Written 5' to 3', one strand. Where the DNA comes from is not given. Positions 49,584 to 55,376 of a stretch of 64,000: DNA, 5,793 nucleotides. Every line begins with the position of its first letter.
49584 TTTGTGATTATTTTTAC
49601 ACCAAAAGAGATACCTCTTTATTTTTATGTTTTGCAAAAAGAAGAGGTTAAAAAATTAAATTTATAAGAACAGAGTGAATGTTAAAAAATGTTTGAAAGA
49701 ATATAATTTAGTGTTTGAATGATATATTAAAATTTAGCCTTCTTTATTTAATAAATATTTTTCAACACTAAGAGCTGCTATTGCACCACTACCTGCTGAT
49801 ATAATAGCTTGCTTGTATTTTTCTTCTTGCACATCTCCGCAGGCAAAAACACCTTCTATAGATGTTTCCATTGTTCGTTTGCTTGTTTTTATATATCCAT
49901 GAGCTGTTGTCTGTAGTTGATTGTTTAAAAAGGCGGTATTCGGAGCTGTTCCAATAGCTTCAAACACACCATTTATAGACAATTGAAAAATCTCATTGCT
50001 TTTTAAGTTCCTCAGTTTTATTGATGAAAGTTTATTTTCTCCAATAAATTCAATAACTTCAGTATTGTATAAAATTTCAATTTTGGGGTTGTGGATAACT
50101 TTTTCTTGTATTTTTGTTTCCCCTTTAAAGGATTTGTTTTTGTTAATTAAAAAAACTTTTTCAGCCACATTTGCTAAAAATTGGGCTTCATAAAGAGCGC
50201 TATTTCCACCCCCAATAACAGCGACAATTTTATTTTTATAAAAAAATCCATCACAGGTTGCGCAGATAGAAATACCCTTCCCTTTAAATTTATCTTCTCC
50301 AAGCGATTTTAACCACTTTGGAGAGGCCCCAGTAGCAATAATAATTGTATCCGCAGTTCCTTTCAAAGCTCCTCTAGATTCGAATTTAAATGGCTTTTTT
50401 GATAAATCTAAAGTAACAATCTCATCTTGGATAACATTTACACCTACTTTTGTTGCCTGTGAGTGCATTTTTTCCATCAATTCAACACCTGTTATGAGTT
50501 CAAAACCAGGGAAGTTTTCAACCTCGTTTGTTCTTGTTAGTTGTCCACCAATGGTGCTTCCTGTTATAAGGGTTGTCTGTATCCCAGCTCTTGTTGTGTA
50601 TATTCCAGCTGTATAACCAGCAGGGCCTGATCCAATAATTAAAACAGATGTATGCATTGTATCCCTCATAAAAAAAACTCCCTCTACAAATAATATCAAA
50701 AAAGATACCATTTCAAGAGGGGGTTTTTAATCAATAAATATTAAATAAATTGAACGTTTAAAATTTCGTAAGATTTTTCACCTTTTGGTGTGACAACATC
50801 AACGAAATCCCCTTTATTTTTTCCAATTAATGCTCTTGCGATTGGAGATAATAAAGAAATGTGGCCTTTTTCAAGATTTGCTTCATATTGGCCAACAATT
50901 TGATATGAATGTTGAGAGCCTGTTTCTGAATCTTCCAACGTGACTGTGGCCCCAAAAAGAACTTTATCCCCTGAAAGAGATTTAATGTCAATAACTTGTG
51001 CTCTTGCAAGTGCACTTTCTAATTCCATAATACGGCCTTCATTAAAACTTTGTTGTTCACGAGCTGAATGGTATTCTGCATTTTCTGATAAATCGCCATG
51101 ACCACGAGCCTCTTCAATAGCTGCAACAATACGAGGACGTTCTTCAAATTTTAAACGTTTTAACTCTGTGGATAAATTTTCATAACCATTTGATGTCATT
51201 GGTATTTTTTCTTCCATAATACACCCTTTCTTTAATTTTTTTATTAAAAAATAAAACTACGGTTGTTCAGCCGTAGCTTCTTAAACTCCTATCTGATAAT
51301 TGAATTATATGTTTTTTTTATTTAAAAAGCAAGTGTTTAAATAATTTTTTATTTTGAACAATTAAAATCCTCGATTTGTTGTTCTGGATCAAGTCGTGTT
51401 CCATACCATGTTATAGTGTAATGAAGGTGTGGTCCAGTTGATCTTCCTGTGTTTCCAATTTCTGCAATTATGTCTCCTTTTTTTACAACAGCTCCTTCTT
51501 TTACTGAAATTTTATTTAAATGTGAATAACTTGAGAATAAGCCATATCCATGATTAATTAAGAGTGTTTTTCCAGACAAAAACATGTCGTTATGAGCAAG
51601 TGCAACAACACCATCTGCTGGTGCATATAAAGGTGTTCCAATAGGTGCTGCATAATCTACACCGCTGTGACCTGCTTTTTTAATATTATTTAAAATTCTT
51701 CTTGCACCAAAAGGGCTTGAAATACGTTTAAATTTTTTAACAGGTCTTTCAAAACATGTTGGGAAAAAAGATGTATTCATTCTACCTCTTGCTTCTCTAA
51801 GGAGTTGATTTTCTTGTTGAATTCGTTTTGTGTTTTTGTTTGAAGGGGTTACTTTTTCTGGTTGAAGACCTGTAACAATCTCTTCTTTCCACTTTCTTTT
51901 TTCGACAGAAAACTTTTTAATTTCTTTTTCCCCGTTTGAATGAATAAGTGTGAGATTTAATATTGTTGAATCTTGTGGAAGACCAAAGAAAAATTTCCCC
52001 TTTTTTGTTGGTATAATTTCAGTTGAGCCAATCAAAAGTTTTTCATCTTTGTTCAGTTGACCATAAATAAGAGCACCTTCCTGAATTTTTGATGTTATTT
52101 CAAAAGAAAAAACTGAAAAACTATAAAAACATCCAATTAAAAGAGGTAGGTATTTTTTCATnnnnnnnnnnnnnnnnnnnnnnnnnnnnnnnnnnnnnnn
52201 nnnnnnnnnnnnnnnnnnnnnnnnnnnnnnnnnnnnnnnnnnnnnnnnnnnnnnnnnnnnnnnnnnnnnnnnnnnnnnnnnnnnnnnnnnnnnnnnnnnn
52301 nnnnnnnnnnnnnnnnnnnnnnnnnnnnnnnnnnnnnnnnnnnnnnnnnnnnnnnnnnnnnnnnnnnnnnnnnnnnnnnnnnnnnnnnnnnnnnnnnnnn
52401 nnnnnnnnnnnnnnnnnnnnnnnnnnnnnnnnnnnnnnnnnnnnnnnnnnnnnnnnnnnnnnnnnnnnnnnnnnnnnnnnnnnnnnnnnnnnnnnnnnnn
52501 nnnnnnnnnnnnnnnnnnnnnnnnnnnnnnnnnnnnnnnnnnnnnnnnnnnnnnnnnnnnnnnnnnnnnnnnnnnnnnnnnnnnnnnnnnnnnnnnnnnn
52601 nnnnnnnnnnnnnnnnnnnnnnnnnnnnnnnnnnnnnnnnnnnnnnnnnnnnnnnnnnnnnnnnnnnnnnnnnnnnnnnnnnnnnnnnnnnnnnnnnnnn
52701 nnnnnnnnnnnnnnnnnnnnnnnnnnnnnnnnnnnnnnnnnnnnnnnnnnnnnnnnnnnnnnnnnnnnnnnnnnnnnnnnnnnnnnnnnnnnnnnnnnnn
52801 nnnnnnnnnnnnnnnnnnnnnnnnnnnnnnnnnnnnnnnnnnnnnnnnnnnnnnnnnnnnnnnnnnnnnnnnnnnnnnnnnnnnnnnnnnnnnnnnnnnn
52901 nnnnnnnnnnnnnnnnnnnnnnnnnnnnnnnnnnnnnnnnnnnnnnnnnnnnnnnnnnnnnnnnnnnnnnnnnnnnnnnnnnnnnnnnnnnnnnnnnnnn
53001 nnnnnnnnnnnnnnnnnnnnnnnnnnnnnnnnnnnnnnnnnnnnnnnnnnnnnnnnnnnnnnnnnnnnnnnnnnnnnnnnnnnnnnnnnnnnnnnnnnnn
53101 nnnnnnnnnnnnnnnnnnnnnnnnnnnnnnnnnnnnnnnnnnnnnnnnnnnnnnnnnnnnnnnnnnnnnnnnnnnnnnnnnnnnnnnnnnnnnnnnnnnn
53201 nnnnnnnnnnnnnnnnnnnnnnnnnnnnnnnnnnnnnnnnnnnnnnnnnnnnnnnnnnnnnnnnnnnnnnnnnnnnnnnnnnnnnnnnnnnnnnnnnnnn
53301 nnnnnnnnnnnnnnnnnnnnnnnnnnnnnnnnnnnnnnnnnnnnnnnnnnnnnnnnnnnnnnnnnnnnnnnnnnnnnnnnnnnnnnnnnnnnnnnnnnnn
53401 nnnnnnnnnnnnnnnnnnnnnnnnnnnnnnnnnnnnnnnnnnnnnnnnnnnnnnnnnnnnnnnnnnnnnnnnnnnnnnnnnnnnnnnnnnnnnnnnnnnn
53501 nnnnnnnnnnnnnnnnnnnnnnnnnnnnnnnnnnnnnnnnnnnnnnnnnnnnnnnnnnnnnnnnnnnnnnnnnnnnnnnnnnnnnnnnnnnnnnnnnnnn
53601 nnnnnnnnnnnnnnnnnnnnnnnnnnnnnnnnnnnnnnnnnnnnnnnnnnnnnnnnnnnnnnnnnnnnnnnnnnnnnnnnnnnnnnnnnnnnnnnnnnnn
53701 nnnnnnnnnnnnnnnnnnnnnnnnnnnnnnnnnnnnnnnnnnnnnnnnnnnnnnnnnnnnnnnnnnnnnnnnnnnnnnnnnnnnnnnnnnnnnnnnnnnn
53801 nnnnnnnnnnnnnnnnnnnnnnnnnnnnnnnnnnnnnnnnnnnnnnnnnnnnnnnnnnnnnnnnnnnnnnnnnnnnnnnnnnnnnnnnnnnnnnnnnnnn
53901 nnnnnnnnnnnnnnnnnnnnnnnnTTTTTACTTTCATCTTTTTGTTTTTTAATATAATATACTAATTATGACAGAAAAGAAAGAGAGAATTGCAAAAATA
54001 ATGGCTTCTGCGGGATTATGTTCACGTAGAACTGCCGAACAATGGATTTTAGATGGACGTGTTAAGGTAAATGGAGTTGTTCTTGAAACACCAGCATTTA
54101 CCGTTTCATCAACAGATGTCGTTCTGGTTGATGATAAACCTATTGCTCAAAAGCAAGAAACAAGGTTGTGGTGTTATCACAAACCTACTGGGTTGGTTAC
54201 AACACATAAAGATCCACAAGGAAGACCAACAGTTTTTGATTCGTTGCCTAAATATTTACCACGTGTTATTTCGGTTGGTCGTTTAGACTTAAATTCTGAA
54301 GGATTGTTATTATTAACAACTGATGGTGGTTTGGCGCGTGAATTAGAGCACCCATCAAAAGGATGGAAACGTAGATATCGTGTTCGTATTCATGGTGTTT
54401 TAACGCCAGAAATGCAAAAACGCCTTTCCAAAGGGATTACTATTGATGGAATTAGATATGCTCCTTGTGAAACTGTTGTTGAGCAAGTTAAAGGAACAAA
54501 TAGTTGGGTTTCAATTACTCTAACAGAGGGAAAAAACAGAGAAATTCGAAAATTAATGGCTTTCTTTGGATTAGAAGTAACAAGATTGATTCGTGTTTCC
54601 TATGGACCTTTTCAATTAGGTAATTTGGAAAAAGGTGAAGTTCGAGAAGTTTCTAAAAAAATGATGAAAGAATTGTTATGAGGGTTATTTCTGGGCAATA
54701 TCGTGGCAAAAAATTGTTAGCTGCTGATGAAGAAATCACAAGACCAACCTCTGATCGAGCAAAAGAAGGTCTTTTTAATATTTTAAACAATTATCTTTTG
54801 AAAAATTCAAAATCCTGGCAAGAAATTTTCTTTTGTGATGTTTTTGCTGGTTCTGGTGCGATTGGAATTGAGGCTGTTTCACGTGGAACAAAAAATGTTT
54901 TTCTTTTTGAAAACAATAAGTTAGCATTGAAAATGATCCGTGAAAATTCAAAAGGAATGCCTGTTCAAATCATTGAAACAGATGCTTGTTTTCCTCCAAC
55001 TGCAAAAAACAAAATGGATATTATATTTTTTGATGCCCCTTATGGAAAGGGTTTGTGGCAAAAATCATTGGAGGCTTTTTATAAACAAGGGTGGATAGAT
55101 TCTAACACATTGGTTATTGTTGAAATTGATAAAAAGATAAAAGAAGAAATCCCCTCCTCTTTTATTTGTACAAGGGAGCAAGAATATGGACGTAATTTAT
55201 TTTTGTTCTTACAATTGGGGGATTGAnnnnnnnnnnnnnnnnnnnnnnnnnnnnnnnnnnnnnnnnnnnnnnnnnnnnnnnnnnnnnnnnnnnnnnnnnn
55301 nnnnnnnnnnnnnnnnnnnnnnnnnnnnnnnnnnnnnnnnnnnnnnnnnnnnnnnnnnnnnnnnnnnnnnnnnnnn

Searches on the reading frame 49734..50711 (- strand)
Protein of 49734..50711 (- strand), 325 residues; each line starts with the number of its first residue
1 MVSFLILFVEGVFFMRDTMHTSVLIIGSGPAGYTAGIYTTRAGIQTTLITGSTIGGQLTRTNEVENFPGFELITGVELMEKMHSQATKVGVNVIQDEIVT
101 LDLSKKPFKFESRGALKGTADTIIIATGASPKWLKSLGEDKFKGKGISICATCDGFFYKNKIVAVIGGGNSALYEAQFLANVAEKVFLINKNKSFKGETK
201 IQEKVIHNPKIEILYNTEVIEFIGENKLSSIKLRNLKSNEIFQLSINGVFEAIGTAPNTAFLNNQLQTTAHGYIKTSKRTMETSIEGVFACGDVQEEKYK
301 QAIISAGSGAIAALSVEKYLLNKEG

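Call 7: search_protein_families(library=ncbifam, proteins=[window:49734-50711:-], max_evalue=0.00001)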
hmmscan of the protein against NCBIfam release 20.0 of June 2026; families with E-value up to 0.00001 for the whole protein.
window:49734-50711:- (325 aa): 45 families (the best 25 are shown)
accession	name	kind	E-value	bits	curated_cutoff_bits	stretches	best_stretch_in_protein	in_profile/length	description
TIGR01292.1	TRX_reduct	equivalog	1.9e-109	365.1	343.45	1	22-320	2-300/300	thioredoxin-disulfide reductase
NF007614.0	PRK10262.1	equivalog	4.2e-83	279.1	644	1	16-320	2-314/321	thioredoxin-disulfide reductase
TIGR03143.1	AhpF_homolog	hypoth_equivalog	5.1e-78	263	687.65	1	23-323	7-311/555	putative alkyl hydroperoxide reductase F subunit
TIGR03140.1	AhpF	equivalog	6.7e-70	236.1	502.9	1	19-321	211-513/515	alkyl hydroperoxide reductase subunit F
TIGR01350.1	lipoamide_DH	equivalog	1.2e-20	73.7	408.8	2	118-298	130-312/461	dihydrolipoyl dehydrogenase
TIGR04018.1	Bthiol_YpdA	hypoth_equivalog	3.6e-17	62.1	339.9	1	96-300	91-294/316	YpdA family putative bacillithiol disulfide reductase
TIGR03385.1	CoA_CoA_reduc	equivalog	3.1e-15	55.9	578.8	1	118-299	102-287/439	CoA-disulfide reductase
TIGR02053.1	MerA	equivalog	5.3e-14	52.1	454.45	1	119-314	129-326/465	mercury(II) reductase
NF004945.0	PRK06292.2-3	equivalog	6.9e-14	51.6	494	1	119-295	129-305/457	dihydrolipoyl dehydrogenase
NF005883.0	PRK07845.1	equivalog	9.9e-14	51.1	479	1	20-104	2-82/466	NAD(P)H-quinone dehydrogenase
NF009409.0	PRK12770.1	subfamily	8.9e-13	48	343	1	20-323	18-353/360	putative glutamate synthase subunit beta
TIGR03315.1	Se_ygfK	equivalog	1.2e-12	46.1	835.3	1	21-310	538-828/1012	putative selenate reductase subunit YgfK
NF009410.0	PRK12771.1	subfamily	3.5e-12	45.7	516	1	212-323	322-448/566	NAD(P)-binding protein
NF045663.1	diclust_near_Sec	equivalog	1.7e-11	43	530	1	159-322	105-256/759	pyridine nucleotide-disulfide oxidoreductase/dicluster-binding protein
TIGR01316.1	gltA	equivalog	3.9e-11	42.4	471.75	1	16-320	129-449/449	NADPH-dependent glutamate synthase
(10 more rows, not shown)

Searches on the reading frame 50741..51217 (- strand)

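Call 7: search_protein_families(library=ncbifam, proteins=[window:50741-51217:-], max_evalue=0.00001)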
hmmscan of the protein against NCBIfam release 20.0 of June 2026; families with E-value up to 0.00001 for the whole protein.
window:50741-51217:- (158 aa): 13 families
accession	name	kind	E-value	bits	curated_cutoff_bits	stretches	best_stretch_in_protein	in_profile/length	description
NF001261.0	PRK00226.1-2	equivalog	1.6e-71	239.3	167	1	3-157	2-156/157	transcription elongation factor GreA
NF001264.0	PRK00226.1-5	equivalog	3.9e-63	212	180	1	3-158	2-158/158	transcription elongation factor GreA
TIGR01462.1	greA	subfamily_domain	1.4e-57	194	139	1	6-155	1-150/151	transcription elongation factor GreA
NF001263.0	PRK00226.1-4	equivalog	1.4e-51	174.6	145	1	1-156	3-158/160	transcription elongation factor GreA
NF001260.0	PRK00226.1-1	equivalog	7.1e-39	133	234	1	2-156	3-157/160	transcription elongation factor GreA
NF002506.1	PRK01885.1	equivalog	9.4e-39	132.6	188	1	7-157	5-154/156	transcription elongation factor GreB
TIGR01461.1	greB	equivalog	5.7e-36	123.6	171.05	1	7-158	5-155/156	transcription elongation factor GreB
NF011309.0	PRK14720.1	equivalog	9.8e-34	116.6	714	1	12-156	757-901/906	transcription elongation factor GreA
NF004969.0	PRK06330.1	equivalog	1.5e-21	76.8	697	1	2-156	564-713/718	transcript cleavage factor/unknown domain fusion protein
NF001262.0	PRK00226.1-3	equivalog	3e-21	75.9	161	1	7-148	9-151/165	transcription elongation factor GreA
NF004973.0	PRK06342.1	equivalog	6.2e-16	58.5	159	1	33-153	42-157/160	transcription elongation factor GreA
NF004548.0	PRK05892.1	equivalog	8.7e-14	51.7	126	1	6-156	7-155/158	nucleoside diphosphate kinase regulator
NF004396.0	PRK05753.1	equivalog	4.9e-13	49.1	109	1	60-155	29-125/137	nucleoside diphosphate kinase regulator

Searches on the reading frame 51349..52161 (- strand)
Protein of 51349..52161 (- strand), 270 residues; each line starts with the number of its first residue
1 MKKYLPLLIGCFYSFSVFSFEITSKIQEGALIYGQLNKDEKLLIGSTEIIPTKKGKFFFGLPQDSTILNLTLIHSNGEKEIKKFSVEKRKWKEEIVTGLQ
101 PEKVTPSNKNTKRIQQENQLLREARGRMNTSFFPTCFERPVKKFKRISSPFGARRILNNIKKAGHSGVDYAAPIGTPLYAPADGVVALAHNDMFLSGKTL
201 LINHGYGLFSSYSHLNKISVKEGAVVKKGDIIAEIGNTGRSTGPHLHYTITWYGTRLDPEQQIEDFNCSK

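Call 7: search_protein_families(library=ncbifam, proteins=[window:51349-52161:-], max_evalue=0.00001)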
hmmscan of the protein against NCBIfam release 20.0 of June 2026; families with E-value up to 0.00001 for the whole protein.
window:51349-52161:- (270 aa): 14 families
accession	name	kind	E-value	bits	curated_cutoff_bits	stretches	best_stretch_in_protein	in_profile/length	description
NF052530.1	Heli_ShapePgp3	exception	8.8e-50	169.3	300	1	50-267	51-268/270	peptidoglycan metallopeptidase Pgp3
NF008652.0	PRK11649.1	equivalog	5.5e-28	97.8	341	1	140-250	287-397/439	murein DD-endopeptidase MepM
NF053824.1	PdgNdpepShyC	equivalog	4.1e-26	91.9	700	1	137-254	267-384/429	peptidoglycan DD-endopeptidase ShyC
NF053825.1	PdgNdpepShyA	equivalog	7.3e-26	90.8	700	1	137-257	266-387/425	peptidoglycan DD-endopeptidase ShyA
NF052336.1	PdgHdaseHSB100310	equivalog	5e-19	68.8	500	1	145-256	41-147/316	peptidoglycan hydrolase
NF052529.1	PG_M23_Pgp6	exception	1.7e-17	63.3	600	1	140-262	307-431/452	peptidoglycan metallopeptidase Pgp6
NF040883.1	amid_act_ActS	equivalog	1.4e-14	54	375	1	162-261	133-231/242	amidase activator ActS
NF050804.1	CellDivDipMCaul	equivalog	1.6e-14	53.7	900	1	165-256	528-619/634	cell division endopeptidase DipM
NF041208.1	celldiv_DipM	equivalog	9.8e-13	48.1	740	1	164-262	318-416/419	cell division endopeptidase DipM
NF008123.1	PRK10871.1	equivalog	5.3e-11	42.5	311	1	162-259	262-358/365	murein hydrolase activator NlpD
NF053738.1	S2SprSpoIIQBc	equivalog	2.1e-09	37.4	250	1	179-264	138-224/232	stage II sporulation protein SpoIIQ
NF047755.1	LIC_10271_M23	exception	8.4e-08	32.2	180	1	98-235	60-186/207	LIC_10271 family cell wall hydrolase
NF004799.0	PRK06148.1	subfamily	2.7e-07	28.9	1128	1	154-251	430-538/1015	hypothetical protein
NF008644.1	PRK11637.1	equivalog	1.5e-06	27.4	270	1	167-259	288-379/385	murein hydrolase activator EnvC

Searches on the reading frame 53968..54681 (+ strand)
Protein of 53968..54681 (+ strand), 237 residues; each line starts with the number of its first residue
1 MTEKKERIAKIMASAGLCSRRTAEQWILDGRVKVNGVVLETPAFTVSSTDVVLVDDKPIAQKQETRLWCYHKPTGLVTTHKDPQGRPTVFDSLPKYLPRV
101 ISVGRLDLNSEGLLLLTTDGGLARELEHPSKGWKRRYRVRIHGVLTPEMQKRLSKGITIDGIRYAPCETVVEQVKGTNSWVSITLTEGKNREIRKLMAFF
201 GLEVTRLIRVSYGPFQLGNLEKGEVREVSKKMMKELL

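Call 8: search_protein_families(library=ncbifam, proteins=[window:53968-54681:+], max_evalue=0.00001)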
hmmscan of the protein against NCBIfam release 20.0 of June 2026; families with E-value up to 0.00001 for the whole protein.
window:53968-54681:+ (237 aa): 6 families
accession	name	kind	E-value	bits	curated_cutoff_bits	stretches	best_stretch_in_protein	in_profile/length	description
NF007976.1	PRK10700.1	equivalog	1.4e-49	168.8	290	1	5-227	2-231/291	23S rRNA pseudouridine(2605) synthase RluB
TIGR00093.1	TIGR00093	subfamily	7e-47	159.2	109.3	1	71-229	1-160/161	pseudouridine synthase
NF007784.0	PRK10475.1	equivalog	1.7e-29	102.8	318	1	2-236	3-232/290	23S rRNA pseudouridine(2604) synthase RluF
NF008097.0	PRK10839.1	equivalog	6e-24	85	275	1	7-231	2-225/232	16S rRNA pseudouridine(516) synthase RsuA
NF008487.1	PRK11394.1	equivalog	8.8e-24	84.2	284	1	61-229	24-205/206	23S rRNA pseudouridine(2457) synthase RluE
TIGR00005.1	rluA_subfam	subfamily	1.4e-07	31.1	192.7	1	4-148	4-169/298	RluA family pseudouridine synthase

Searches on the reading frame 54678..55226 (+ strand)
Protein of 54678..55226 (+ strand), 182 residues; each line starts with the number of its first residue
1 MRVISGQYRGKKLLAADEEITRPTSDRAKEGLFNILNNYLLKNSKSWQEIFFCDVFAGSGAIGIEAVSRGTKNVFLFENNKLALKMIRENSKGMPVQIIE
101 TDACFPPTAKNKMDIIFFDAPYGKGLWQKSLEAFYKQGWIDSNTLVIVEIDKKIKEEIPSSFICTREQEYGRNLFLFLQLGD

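Call 8: search_protein_families(library=ncbifam, proteins=[window:54678-55226:+], max_evalue=0.00001)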
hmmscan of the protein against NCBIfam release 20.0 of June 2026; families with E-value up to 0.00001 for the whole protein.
window:54678-55226:+ (182 aa): 3 families
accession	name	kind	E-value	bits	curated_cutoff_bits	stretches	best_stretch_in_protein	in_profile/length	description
TIGR00095.1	TIGR00095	equivalog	1.8e-33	115.8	117.5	1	2-179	13-192/194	16S rRNA (guanine(966)-N(2))-methyltransferase RsmD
NF008157.0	PRK10909.1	equivalog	3.4e-25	89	302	1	1-171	13-181/199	16S rRNA (guanine(966)-N(2))-methyltransferase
TIGR02469.1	CbiT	equivalog_domain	7.5e-06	26.2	78.3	0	51-118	22-94/124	precorrin-6Y C5,15-methyltransferase (decarboxylating) subunit CbiT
